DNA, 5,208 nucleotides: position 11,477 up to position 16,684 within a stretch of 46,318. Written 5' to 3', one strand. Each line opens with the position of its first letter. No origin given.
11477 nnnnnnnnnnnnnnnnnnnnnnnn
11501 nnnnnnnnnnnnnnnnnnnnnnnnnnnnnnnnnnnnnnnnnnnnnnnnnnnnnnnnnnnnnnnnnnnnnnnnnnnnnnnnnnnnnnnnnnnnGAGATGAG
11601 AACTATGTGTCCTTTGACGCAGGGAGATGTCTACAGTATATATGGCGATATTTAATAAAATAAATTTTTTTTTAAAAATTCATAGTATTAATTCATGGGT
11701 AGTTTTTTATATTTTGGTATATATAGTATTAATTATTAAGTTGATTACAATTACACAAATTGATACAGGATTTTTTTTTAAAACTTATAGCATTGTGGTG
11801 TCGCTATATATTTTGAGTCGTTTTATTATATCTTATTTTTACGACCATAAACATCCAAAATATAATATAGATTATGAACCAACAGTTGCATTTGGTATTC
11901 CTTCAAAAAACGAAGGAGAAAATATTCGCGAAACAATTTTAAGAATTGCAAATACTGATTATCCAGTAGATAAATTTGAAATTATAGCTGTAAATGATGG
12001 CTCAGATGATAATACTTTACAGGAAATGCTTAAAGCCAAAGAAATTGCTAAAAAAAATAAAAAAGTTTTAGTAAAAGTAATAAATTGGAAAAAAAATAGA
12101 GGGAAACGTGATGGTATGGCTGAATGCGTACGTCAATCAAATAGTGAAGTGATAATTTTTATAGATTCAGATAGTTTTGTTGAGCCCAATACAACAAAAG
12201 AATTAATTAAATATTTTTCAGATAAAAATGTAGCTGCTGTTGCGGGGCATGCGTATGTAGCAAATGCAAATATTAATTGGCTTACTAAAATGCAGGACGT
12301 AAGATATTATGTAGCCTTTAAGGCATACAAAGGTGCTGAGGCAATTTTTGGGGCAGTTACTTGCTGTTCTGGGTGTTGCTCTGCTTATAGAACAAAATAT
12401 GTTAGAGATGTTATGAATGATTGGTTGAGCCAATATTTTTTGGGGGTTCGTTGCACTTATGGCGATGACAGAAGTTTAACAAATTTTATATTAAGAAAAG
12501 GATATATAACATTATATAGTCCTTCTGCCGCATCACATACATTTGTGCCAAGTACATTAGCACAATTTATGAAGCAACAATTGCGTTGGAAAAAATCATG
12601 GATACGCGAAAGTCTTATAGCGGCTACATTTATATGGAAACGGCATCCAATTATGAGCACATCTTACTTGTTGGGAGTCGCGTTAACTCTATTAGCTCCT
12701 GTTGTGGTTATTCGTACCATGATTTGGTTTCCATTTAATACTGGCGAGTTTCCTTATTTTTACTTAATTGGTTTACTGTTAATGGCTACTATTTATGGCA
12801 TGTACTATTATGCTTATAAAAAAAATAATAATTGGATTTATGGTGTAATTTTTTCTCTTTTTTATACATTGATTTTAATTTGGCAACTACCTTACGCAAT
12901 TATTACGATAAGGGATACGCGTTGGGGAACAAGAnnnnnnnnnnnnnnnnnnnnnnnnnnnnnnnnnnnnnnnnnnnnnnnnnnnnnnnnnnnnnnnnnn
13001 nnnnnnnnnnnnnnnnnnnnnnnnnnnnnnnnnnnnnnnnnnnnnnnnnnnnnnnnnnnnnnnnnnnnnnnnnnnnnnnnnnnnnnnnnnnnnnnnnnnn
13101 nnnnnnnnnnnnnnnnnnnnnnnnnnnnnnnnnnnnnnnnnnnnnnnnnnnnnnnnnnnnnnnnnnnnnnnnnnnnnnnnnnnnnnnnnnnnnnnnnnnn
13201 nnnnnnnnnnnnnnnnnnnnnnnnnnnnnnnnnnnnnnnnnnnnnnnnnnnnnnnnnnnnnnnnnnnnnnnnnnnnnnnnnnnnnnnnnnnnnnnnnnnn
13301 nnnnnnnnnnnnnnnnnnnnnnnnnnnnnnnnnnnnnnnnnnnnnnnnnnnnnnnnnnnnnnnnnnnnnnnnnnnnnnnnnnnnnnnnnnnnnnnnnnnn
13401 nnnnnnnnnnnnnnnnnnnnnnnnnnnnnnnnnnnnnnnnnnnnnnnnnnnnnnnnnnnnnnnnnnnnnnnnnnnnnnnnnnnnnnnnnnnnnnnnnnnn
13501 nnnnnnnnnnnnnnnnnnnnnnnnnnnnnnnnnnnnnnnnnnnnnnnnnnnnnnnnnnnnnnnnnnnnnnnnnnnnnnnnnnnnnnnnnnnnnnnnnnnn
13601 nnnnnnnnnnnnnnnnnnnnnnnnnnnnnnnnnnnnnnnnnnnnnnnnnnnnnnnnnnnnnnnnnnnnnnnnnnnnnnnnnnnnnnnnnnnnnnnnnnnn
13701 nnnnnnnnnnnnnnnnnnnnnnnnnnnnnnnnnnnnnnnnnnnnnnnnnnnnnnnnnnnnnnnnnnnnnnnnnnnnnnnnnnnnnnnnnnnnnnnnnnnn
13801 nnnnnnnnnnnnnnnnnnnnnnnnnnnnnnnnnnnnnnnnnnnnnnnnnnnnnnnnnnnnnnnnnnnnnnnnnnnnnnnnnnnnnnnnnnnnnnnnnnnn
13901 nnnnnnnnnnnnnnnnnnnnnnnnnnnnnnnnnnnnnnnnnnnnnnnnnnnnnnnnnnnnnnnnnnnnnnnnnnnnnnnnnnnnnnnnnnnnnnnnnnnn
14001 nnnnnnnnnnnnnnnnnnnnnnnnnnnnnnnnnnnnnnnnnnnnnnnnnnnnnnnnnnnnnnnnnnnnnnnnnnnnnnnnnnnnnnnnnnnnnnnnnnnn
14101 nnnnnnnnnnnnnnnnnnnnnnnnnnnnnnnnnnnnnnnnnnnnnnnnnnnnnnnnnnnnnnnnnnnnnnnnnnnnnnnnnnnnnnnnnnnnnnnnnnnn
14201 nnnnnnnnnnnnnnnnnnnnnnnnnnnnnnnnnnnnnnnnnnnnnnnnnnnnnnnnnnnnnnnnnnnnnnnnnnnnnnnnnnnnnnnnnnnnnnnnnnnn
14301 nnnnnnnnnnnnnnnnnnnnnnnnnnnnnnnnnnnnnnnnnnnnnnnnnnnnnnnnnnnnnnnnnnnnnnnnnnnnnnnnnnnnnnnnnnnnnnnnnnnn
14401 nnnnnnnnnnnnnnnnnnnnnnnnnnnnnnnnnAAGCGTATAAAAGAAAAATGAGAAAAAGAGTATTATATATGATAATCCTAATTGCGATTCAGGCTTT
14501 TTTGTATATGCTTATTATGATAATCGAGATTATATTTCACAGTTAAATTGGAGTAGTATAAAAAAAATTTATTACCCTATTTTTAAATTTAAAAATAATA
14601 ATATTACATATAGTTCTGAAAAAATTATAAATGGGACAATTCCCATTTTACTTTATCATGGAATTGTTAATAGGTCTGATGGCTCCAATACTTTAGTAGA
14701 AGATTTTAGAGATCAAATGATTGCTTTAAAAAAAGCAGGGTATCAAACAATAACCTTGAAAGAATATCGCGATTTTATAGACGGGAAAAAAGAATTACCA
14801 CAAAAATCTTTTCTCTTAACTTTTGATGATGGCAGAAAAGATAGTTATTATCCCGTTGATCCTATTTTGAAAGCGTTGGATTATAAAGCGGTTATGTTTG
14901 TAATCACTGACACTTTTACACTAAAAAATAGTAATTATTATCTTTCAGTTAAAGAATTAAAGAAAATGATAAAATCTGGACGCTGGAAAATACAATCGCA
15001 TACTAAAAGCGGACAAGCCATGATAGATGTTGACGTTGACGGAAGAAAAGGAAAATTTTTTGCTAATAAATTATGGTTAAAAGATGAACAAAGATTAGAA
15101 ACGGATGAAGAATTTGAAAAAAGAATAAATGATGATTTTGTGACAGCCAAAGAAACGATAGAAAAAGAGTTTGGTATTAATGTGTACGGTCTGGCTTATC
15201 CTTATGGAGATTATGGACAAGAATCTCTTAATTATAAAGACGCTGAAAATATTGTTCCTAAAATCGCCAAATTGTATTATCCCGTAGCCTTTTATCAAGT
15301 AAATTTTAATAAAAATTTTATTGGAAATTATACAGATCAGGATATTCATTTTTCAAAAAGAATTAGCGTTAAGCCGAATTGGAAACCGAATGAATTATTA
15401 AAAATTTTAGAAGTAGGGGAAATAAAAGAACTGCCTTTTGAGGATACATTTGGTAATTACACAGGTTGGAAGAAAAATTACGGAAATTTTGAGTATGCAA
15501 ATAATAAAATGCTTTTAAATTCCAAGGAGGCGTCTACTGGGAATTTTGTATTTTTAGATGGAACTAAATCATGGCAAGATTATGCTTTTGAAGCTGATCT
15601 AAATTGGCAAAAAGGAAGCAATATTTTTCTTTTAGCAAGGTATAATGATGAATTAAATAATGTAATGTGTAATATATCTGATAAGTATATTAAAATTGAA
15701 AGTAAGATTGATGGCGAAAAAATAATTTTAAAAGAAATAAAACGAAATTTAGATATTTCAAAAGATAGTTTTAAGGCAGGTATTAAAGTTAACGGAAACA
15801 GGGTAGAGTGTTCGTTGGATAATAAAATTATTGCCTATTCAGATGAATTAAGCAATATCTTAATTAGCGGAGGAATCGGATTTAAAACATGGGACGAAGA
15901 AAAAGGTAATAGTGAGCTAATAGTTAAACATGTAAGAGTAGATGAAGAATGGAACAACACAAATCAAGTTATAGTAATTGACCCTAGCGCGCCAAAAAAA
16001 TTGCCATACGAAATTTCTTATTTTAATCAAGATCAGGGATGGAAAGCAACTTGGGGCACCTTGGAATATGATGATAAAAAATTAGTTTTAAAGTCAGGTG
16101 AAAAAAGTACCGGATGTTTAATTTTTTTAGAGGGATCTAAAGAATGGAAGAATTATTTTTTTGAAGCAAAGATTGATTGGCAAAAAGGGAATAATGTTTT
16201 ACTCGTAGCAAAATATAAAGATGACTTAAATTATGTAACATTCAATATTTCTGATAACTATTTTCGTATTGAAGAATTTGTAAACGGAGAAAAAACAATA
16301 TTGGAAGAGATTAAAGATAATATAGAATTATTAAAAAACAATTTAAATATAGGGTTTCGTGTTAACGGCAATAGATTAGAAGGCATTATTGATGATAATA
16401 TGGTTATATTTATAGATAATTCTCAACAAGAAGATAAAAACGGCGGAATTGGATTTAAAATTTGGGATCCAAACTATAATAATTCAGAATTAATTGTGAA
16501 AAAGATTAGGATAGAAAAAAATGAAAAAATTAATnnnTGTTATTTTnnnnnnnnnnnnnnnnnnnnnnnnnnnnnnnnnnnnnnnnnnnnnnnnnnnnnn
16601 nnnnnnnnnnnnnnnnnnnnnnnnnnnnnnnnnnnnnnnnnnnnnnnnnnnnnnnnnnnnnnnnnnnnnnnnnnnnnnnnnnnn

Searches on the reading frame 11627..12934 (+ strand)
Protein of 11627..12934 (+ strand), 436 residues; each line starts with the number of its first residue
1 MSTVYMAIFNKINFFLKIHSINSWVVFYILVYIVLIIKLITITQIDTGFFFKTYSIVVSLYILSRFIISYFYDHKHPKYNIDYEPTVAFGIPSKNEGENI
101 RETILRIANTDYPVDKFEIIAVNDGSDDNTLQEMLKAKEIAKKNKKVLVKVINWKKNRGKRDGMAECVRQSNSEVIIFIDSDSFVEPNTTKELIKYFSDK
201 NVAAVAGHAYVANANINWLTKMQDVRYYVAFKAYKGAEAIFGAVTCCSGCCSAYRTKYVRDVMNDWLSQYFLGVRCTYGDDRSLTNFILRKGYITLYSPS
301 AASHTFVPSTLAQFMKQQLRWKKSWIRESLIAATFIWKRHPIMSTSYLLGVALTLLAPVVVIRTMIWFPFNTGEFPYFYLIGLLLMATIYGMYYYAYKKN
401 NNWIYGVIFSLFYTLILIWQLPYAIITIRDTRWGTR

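Call 75: search_protein_families(library=pfam, proteins=[window:11627-12934:+], max_evalue=0.001)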
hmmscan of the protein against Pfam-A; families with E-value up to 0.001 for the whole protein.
window:11627-12934:+ (436 aa): 6 families
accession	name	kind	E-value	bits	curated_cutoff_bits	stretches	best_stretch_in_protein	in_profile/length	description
PF00535.33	Glycos_transf_2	-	1.6e-28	100.2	23.3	1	91-261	4-166/168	Glycosyl transferase family 2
PF13641.12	Glyco_tranf_2_3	-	4e-26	92.9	27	1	85-322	1-228/230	Glycosyltransferase like family 2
PF03142.21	Chitin_synth_2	-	5.6e-19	68.6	27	1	170-266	199-296/527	Chitin synthase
PF13632.12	Glyco_trans_2_3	-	1.5e-13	51.4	27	1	175-369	1-187/198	Glycosyl transferase family group 2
PF13506.12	Glyco_transf_21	-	6e-09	36.1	21.7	1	164-323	22-174/174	Glycosyl transferase family 21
PF10111.15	Glyco_tranf_2_2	-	7.2e-07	29.4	27.3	1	91-203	4-112/276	Glycosyltransferase like family 2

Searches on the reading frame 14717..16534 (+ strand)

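Call 75: search_protein_families(library=pfam, proteins=[window:14717-16534:+], max_evalue=0.001)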
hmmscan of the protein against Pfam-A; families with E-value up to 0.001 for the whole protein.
window:14717-16534:+ (606 aa): 1 family
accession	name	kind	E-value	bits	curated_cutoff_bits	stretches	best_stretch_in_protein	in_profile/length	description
PF01522.26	Polysacc_deac_1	-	1.3e-16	61.1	23.1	1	25-173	2-115/124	Polysaccharide deacetylase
